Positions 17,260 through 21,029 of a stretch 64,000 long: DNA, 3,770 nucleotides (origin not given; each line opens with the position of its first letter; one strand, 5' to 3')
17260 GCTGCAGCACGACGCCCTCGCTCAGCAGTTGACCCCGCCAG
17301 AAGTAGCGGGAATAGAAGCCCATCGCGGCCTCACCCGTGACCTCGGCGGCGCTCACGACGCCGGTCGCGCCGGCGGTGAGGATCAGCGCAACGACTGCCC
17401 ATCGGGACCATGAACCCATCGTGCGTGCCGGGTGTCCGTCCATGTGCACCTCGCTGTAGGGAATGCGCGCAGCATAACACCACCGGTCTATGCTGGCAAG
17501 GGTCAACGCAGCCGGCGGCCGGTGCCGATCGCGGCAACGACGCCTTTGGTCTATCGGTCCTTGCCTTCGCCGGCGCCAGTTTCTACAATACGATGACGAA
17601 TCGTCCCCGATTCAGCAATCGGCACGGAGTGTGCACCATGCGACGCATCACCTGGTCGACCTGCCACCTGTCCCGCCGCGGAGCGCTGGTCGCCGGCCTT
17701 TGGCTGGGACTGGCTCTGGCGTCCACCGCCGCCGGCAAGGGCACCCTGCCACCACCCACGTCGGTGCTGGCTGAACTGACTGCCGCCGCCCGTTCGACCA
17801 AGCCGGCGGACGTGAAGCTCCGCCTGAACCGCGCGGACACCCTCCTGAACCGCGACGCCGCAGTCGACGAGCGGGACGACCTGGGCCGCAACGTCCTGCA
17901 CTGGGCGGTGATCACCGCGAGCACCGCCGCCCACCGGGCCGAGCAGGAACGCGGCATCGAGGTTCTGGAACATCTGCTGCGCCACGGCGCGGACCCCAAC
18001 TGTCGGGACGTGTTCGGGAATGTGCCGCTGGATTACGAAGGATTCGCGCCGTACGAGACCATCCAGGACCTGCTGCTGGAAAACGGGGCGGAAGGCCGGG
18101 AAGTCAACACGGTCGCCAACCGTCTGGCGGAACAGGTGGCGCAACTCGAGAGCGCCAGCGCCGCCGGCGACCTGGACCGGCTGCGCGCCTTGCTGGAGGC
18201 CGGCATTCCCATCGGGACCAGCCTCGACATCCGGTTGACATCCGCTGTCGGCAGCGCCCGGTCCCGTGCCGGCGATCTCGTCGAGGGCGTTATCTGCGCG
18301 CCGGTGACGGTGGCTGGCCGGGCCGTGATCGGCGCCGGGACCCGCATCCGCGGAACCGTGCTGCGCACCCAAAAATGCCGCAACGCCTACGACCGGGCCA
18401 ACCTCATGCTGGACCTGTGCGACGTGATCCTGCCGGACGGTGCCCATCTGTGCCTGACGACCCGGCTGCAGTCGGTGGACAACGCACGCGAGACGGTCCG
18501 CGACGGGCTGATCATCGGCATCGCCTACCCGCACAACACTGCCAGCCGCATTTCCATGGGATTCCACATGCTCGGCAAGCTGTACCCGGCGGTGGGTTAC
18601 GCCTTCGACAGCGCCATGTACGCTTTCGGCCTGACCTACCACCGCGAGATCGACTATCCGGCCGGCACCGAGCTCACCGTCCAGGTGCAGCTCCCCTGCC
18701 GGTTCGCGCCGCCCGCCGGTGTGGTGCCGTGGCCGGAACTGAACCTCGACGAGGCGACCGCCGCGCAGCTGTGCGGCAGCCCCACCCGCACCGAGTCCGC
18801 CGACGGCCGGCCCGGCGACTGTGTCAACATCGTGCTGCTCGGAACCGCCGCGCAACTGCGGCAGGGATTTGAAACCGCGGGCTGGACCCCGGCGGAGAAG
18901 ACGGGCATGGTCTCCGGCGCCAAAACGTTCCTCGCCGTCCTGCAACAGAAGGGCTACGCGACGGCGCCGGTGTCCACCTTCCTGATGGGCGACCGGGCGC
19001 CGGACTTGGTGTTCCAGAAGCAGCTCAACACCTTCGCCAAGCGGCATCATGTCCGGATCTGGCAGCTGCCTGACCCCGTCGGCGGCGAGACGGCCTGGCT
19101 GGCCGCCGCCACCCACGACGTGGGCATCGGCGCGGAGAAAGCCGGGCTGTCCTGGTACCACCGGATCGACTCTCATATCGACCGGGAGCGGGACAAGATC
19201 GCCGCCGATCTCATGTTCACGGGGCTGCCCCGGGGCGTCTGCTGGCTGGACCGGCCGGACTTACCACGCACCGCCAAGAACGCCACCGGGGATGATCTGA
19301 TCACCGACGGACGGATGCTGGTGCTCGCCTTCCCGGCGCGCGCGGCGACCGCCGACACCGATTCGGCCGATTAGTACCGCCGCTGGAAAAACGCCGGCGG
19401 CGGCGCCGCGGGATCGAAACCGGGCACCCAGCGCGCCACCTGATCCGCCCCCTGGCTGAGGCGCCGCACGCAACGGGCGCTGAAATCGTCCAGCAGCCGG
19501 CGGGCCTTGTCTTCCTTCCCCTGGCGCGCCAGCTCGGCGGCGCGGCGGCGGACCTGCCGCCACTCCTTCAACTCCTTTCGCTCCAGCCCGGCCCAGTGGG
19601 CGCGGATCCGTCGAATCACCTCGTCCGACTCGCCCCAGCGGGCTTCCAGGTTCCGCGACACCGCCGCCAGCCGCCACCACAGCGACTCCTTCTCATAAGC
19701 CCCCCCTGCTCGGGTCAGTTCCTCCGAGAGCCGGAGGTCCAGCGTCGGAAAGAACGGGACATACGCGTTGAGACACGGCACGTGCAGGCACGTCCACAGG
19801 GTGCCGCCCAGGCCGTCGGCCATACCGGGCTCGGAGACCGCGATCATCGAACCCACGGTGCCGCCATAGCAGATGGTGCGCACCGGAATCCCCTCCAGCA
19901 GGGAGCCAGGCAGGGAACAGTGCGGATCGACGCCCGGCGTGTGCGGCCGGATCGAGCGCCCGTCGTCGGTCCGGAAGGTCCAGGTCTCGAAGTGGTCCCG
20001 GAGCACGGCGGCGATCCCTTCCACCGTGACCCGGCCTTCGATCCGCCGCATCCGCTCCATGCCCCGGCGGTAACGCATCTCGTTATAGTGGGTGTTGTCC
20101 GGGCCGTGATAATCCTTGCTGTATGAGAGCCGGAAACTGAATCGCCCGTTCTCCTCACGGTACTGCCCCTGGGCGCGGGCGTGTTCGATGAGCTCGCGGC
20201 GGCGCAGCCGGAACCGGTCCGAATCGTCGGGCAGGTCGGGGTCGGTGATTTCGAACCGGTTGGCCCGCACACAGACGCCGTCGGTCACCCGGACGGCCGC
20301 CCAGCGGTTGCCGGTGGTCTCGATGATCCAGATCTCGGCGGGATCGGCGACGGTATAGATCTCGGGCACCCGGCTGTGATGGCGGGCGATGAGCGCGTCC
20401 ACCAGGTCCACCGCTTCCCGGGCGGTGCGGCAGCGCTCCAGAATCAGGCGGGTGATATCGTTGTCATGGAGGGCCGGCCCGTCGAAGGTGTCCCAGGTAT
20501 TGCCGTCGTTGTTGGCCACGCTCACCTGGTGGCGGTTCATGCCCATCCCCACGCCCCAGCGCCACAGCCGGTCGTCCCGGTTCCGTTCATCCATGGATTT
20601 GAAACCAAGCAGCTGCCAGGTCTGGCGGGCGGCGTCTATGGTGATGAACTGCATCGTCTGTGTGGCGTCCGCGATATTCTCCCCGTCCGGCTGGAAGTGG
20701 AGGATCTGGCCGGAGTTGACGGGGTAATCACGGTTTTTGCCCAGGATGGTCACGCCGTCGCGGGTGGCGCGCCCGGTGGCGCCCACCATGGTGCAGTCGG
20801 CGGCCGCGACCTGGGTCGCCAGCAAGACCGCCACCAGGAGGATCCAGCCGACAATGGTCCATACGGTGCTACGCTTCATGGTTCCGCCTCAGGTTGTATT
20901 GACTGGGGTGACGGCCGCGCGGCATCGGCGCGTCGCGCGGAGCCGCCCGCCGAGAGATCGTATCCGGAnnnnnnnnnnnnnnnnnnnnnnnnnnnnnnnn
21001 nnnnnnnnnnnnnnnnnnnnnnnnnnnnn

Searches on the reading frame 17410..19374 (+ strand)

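Call 77: search_protein_families(library=pfam, proteins=[window:17410-19374:+], max_evalue=0.00001)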
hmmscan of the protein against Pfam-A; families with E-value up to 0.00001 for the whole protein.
window:17410-19374:+ (654 aa): 2 families
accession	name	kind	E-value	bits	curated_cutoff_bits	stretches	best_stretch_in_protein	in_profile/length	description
PF14067.11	LssY_C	-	1.8e-43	148.8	25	1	458-636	5-188/188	LssY C-terminus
PF13637.12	Ank_4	-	1.5e-07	31.9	22.7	0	175-209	2-36/50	Ankyrin repeats (many copies)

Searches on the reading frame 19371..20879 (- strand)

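Call 77: search_protein_families(library=pfam, proteins=[window:19371-20879:-], max_evalue=0.00001)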
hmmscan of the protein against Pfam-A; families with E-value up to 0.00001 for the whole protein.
window:19371-20879:- (502 aa): 1 family
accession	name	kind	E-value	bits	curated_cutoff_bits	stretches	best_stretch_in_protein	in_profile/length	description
PF03577.20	Peptidase_C69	-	9.1e-24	84.6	23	1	134-421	111-395/402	Peptidase family C69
